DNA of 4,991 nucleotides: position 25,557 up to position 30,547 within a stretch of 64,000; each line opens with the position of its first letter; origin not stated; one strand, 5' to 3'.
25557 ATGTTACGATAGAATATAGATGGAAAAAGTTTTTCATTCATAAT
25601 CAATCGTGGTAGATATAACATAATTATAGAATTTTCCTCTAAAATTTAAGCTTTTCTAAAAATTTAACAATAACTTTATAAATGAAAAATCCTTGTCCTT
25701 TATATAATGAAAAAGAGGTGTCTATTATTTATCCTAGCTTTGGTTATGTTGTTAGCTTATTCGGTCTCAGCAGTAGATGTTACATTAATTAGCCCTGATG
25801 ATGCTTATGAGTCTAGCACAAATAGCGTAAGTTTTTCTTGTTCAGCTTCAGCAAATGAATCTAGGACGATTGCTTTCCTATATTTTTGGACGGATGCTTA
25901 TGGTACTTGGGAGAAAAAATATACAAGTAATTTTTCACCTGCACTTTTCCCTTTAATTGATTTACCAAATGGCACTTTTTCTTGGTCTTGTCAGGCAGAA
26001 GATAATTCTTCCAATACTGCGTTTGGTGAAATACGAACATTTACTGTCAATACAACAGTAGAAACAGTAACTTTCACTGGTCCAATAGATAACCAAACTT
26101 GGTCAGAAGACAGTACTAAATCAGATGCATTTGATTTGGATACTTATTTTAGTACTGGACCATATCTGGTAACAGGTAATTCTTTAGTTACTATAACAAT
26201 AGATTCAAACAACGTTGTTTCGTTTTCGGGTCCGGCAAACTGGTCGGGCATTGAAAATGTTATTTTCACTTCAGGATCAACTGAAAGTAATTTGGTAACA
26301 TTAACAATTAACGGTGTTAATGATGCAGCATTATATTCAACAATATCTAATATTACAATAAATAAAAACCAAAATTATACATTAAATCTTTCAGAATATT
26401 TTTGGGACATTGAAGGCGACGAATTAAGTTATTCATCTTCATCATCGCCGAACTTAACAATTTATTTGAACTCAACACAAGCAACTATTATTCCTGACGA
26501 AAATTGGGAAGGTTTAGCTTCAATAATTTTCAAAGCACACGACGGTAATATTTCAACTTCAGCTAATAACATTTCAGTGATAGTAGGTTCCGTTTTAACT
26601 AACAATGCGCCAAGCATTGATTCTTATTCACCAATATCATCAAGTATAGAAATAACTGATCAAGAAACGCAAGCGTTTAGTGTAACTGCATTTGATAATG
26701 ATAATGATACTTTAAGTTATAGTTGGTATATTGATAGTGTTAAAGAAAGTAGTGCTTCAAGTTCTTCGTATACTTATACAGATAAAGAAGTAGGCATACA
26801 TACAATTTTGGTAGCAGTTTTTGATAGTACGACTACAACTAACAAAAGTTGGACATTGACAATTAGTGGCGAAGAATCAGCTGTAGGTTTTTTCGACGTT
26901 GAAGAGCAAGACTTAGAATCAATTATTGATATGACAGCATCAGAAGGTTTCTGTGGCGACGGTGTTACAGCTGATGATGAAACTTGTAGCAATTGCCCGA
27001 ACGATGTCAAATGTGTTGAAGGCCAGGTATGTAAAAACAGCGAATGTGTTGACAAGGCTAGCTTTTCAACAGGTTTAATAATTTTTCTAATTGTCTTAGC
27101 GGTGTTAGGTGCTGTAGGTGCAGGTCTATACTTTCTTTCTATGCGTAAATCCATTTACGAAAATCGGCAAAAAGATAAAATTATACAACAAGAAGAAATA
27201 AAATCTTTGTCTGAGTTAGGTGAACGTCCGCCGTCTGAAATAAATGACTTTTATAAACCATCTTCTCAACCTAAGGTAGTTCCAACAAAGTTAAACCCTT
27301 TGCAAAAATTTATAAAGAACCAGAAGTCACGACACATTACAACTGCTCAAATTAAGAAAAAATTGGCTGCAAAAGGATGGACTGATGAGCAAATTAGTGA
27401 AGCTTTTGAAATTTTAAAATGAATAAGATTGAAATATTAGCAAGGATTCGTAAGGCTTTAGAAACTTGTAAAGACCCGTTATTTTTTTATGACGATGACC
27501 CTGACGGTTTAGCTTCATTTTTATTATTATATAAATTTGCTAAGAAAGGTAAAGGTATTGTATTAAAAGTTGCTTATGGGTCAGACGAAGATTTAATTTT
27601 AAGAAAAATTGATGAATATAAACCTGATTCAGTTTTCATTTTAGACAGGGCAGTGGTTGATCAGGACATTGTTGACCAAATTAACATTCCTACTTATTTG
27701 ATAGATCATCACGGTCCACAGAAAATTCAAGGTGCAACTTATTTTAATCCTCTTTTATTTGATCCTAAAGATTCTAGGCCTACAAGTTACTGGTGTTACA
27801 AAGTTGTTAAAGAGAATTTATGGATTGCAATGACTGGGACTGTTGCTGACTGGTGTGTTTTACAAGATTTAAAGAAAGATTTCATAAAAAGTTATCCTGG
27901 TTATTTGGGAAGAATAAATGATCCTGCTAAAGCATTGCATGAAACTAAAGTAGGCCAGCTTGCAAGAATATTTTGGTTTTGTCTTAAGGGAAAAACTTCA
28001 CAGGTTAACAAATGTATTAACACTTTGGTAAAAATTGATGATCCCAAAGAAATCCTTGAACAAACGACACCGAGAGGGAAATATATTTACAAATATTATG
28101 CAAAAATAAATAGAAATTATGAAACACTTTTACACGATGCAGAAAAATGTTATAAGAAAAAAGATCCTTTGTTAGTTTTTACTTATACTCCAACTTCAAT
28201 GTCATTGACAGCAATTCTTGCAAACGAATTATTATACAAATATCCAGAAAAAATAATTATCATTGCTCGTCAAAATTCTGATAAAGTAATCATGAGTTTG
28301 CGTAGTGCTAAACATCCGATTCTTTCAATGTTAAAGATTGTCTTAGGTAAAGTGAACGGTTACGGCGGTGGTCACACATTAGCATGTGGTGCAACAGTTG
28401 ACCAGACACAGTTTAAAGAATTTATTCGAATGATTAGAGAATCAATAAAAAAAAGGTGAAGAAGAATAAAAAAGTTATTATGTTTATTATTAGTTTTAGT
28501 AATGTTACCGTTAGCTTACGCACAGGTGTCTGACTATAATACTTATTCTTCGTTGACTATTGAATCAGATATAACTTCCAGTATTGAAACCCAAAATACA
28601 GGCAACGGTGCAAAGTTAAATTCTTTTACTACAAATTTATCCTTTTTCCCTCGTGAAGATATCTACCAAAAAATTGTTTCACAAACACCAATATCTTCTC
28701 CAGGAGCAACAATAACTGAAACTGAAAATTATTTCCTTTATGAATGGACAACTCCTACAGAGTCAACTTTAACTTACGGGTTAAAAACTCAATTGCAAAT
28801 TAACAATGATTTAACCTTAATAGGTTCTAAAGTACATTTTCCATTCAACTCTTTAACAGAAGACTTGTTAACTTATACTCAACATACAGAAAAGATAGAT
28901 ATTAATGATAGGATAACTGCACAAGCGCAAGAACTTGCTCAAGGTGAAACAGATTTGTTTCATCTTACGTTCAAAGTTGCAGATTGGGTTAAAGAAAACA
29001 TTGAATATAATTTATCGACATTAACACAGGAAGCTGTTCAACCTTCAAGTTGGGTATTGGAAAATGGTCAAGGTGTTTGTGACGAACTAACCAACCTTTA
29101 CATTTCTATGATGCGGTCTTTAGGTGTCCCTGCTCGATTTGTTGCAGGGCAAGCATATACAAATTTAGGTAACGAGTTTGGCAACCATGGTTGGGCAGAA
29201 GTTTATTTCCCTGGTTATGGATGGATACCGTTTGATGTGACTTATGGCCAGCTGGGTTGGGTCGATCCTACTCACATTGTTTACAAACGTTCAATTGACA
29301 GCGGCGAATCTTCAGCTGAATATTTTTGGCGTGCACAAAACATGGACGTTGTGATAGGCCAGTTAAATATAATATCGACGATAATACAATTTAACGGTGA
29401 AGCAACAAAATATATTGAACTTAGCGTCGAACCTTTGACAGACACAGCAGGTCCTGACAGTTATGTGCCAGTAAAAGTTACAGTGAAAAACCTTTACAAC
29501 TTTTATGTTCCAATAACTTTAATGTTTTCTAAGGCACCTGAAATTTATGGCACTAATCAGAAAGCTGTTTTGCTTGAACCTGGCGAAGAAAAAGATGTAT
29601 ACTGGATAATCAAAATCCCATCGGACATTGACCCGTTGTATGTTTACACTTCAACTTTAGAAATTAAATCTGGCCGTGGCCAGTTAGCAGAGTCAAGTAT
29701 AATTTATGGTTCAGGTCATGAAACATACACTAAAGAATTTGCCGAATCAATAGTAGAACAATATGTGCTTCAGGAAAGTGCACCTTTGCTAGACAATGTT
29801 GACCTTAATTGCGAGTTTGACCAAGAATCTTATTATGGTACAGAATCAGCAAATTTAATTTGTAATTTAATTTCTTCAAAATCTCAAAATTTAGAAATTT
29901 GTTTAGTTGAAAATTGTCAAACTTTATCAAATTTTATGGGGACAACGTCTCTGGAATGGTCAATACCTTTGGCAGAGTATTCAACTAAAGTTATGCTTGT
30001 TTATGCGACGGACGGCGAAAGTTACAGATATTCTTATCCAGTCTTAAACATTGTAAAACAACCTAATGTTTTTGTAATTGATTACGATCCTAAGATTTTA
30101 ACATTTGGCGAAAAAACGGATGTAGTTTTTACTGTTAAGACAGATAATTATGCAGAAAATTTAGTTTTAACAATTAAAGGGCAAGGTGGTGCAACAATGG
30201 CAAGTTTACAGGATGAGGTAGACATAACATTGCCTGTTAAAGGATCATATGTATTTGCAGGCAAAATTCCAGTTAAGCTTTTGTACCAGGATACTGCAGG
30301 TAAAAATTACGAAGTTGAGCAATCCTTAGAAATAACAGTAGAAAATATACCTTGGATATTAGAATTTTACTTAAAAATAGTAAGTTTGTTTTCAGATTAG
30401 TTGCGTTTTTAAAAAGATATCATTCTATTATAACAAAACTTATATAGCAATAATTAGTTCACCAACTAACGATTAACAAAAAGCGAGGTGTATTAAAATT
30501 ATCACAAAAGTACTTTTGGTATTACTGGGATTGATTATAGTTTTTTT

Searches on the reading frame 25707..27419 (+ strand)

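Call 40: search_protein_families(library=pfam, proteins=[window:25707-27419:+], max_evalue=0.0001)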
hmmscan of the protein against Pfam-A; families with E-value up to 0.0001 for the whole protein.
window:25707-27419:+ (571 aa): 2 families
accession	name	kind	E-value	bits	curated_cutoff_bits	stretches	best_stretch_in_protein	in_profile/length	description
PF17963.7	Big_9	-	1.1e-06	29.9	23.6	1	205-291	1-88/89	Bacterial Ig domain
PF17892.7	Cadherin_5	-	1.5e-05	25.2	26.5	1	204-291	1-95/98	Cadherin-like domain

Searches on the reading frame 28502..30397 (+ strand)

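Call 40: search_protein_families(library=pfam, proteins=[window:28502-30397:+], max_evalue=0.0001)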
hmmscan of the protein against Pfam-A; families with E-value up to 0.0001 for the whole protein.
window:28502-30397:+ (632 aa): 1 family
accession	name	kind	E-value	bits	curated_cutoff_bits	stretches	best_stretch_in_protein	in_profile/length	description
PF01841.26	Transglut_core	-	8e-26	90.9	23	1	141-245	3-107/108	Transglutaminase-like superfamily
